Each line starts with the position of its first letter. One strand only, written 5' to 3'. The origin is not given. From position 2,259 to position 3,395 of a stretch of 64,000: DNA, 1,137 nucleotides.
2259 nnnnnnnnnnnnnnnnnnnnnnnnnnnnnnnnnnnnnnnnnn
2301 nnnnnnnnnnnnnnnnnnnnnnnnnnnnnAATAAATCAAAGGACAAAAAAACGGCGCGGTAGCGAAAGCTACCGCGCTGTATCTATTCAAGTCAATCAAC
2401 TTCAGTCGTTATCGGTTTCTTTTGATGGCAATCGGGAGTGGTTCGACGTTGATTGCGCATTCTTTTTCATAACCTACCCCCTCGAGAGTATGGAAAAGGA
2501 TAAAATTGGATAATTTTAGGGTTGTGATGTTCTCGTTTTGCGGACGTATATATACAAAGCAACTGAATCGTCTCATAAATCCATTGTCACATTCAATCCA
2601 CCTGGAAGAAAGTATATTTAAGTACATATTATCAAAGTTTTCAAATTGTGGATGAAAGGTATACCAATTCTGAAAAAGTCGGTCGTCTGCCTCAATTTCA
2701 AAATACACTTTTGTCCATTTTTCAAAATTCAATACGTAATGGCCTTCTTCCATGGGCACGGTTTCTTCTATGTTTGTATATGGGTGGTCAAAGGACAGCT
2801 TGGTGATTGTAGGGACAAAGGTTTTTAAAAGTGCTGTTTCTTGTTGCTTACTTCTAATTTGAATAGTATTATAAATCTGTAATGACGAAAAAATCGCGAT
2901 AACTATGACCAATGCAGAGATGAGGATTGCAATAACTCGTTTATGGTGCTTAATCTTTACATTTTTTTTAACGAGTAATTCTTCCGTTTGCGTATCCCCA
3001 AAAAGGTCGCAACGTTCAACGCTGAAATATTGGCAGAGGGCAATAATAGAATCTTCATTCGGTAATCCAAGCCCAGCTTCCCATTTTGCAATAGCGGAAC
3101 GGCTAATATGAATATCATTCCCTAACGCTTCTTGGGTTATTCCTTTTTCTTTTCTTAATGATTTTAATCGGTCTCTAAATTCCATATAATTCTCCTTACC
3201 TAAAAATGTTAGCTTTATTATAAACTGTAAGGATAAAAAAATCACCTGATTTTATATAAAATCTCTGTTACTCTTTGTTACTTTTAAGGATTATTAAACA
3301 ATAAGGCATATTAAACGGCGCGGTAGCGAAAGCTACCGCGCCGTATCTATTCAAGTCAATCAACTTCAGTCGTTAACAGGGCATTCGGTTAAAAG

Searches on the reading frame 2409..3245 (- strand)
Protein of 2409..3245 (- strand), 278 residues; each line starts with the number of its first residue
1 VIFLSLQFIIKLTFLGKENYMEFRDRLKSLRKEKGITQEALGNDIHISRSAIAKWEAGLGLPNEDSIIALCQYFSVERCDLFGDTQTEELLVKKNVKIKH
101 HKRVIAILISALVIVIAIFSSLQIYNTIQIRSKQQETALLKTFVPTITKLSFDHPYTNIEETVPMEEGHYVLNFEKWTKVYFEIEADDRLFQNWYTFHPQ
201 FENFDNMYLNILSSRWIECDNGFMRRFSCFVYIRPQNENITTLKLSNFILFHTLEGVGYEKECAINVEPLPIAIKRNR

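Call 66: search_protein_families(library=pfam, max_evalue=0.001, proteins=[window:2409-3245:-])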
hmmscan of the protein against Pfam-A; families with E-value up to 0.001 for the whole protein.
window:2409-3245:- (278 aa): 4 families
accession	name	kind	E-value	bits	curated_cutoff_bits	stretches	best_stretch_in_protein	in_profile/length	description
PF01381.28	HTH_3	-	1.3e-11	44.8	23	1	27-77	1-51/55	Helix-turn-helix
PF13560.12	HTH_31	-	9.2e-10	39.1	27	1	22-78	1-58/64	Helix-turn-helix domain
PF12844.13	HTH_19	-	3e-09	37.1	30.2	1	26-78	3-55/64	Helix-turn-helix domain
PF13443.12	HTH_26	-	0.00046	20.8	22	1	26-82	1-58/63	Cro/C1-type HTH DNA-binding domain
